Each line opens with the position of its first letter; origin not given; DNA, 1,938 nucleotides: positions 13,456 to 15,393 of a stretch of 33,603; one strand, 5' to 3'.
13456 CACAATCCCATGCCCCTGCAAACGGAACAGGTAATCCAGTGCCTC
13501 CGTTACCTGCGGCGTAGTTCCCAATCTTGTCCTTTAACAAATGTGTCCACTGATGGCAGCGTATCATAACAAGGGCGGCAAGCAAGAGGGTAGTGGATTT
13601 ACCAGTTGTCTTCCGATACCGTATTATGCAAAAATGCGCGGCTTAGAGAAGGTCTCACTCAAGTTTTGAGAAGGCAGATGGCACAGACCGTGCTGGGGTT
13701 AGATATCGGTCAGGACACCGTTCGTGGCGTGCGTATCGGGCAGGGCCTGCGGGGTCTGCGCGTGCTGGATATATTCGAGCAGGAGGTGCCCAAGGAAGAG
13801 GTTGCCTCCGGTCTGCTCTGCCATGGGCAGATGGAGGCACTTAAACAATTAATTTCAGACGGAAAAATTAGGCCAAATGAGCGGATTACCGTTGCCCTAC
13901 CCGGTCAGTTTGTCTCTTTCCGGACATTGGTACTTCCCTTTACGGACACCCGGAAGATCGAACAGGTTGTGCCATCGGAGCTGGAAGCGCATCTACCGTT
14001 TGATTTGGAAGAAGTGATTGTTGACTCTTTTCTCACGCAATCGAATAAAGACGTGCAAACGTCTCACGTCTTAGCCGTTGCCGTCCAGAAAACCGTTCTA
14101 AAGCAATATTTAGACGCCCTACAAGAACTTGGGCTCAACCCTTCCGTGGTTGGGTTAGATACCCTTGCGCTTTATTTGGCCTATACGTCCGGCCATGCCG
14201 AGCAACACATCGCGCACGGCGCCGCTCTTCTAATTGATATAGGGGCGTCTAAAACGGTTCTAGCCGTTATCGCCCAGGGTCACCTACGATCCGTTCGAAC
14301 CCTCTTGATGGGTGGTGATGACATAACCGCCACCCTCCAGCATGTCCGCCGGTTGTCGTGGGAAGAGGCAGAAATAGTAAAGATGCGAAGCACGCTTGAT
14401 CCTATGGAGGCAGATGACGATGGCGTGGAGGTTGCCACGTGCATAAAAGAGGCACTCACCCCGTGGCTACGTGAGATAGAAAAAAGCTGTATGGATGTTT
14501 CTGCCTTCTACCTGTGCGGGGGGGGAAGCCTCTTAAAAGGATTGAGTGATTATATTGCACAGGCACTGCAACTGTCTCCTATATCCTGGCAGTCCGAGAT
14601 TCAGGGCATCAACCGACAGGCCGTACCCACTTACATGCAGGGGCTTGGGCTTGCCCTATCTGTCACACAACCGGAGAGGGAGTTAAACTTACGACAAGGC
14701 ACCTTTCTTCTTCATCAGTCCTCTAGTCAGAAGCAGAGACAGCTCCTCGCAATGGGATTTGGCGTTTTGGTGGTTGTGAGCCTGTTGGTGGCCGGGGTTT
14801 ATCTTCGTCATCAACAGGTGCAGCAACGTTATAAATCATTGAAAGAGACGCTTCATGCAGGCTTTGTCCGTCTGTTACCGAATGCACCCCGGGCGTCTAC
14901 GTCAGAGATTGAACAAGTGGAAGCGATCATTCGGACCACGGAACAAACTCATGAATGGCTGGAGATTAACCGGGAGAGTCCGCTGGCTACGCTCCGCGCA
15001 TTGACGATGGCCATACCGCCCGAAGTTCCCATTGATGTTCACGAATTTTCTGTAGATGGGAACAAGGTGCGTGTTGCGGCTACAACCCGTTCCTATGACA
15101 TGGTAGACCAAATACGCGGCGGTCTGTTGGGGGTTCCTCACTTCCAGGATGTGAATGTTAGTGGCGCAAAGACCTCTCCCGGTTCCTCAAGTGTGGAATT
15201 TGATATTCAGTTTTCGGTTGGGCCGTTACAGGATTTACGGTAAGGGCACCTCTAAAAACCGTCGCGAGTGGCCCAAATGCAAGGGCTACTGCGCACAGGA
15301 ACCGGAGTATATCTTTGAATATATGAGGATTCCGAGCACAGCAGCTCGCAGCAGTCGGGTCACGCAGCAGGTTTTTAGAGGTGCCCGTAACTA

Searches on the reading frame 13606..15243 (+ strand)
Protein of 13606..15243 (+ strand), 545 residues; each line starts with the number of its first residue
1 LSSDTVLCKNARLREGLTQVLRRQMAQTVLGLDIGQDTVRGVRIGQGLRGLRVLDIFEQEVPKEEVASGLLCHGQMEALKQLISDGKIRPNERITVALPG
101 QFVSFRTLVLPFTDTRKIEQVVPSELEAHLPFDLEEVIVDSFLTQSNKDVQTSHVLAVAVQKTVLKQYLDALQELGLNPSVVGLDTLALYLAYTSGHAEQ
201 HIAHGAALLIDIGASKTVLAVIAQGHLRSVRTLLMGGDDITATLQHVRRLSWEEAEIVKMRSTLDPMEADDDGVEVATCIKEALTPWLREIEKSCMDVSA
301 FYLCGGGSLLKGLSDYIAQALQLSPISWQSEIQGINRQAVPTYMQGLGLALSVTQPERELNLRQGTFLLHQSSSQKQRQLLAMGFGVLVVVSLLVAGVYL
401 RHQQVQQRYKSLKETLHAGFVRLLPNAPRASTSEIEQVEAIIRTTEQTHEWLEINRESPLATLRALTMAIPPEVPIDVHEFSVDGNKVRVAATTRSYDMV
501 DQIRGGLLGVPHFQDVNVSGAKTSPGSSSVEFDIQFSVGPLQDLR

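Call 7: search_protein_families(library=pfam, proteins=[window:13606-15243:+])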
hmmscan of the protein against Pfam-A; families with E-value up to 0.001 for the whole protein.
window:13606-15243:+ (545 aa): 5 families
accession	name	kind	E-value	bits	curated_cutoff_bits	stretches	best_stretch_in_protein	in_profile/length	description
PF11104.14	PilM_2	-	3.5e-25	89.1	27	1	31-324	1-301/340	Type IV pilus assembly protein PilM;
PF14450.12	FtsA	-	2.3e-12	47.8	31.8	1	209-324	2-106/127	Cell division protein FtsA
PF05134.19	T2SSL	-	2.8e-08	33.9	25.5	1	89-189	43-138/231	Type II secretion system (T2SS), protein L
PF06723.19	MreB_Mbl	-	2e-06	27.3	27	0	206-249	146-190/327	MreB/Mbl protein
PF05137.18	PilN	-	0.00097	19.6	22.8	0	463-538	3-78/78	Fimbrial assembly protein (PilN)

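Call 43: find_homologous_proteins(query=window:13606-15243:+, max_evalue=1e-40)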
Query window:13606-15243:+ (545 aa): 30 proteins with E <= 1e-40 among 8000 candidates.
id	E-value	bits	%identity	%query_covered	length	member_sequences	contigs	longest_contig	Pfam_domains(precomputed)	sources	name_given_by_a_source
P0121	0.0e+0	1138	100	96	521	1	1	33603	PF06723.20,PF05134.20,PF14450.13,PF11104.15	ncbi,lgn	-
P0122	1.5e-110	388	42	94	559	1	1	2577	PF05134.20,PF14450.13,PF11104.15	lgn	-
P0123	2.6e-110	388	42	94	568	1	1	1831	PF05134.20,PF14450.13,PF11104.15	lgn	-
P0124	3.5e-109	384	41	94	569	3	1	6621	PF05134.20,PF14450.13,PF11104.15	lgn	-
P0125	4.2e-108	380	40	94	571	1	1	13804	PF14450.13,PF11104.15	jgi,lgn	jgi:general secretion pathway protein L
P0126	2.4e-107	378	40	94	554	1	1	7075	PF14450.13,PF11104.15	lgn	-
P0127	2.8e-107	377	41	94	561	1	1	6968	PF05134.20,PF14450.13,PF11104.15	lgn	-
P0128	3.3e-107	377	41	94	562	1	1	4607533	PF05134.20,PF14450.13,PF11104.15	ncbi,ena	-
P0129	3.6e-107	377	40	95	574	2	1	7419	PF14450.13,PF11104.15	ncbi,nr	ncbi:MAG TPA: pilus assembly protein PilM [Candidatus Manganitrophaceae bacterium]|nr:pilus assembly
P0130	4.1e-106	374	41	94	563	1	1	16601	PF05134.20,PF14450.13,PF11104.15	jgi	jgi:general secretion pathway protein L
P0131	3.7e-105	370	40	94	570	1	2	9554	PF14450.13,PF11104.15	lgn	-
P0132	5.6e-105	370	41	94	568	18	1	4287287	PF05134.20,PF14450.13,PF11104.15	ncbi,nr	ncbi:MAG: pilus assembly protein PilM [Candidatus Manganitrophus sp. SB1]|nr:pilus assembly protein 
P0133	1.1e-104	369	40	94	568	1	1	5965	PF05134.20,PF11104.15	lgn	-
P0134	2.8e-104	368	40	94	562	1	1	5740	PF05134.20,PF14450.13,PF11104.15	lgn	-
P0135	4.8e-104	367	40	94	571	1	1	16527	PF05134.20,PF14450.13,PF11104.15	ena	-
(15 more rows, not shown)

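Call 44: find_encoding_contigs(protein=P0132, flank=3500, max_places=2)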
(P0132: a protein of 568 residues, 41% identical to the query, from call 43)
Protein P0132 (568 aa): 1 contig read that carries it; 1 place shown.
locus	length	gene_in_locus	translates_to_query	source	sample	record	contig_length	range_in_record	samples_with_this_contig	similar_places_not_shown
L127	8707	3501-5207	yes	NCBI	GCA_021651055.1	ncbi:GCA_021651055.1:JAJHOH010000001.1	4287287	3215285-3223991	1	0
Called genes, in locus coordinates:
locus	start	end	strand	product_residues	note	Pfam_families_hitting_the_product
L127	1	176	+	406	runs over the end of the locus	PF28597:T2SSF_N, PF00482:T2SSF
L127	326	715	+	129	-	PF08334:T2SSG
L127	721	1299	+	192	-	PF07963:N_methyl (weak)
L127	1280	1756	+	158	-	PF07963:N_methyl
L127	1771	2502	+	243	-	PF07963:N_methyl, PF11612:T2SSJ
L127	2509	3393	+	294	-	-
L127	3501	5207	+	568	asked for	PF11104:PilM_2, PF05134:T2SSL (faint), PF14450:FtsA (weak)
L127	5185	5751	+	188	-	PF04612:T2SSM, PF04350:PilO (weak)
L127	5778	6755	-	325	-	-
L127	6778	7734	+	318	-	PF21687:T2SSK_1st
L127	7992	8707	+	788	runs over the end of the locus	PF00317:Ribonuc_red_lgN, PF02867:Ribonuc_red_lgC, PF12637:TSCPD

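Call 45: find_encoding_contigs(protein=P0128, flank=3500, max_places=2)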
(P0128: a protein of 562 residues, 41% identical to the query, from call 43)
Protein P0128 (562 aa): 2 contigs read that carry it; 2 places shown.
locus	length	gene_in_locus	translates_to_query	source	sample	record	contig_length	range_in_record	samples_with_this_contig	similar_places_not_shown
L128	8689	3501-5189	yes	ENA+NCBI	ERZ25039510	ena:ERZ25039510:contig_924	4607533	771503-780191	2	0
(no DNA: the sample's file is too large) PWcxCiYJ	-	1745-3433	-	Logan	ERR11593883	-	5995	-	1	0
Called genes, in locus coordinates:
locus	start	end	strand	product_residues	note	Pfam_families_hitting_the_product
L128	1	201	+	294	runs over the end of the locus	PF00482:T2SSF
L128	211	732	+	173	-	PF07963:N_methyl, PF08334:T2SSG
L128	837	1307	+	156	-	-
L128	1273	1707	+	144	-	PF07963:N_methyl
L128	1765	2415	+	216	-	PF07963:N_methyl (weak), PF11612:T2SSJ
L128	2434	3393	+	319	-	-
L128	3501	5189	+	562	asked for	PF11104:PilM_2, PF05134:T2SSL (faint), PF14450:FtsA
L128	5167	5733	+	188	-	PF04612:T2SSM, PF04350:PilO (weak)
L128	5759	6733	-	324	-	-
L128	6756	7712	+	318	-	PF21687:T2SSK_1st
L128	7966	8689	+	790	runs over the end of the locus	PF00317:Ribonuc_red_lgN, PF02867:Ribonuc_red_lgC, PF12637:TSCPD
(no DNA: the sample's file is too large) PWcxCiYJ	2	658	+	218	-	?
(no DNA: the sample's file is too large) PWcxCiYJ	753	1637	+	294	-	-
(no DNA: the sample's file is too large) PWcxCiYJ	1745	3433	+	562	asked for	PF11104:PilM_2, PF05134:T2SSL (faint), PF14450:FtsA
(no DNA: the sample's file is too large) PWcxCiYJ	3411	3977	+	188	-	PF04612:T2SSM, PF04350:PilO (weak)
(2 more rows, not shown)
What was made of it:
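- Manganitrophus gspL/gspM overlap by 23 nt (calls 44, 45).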
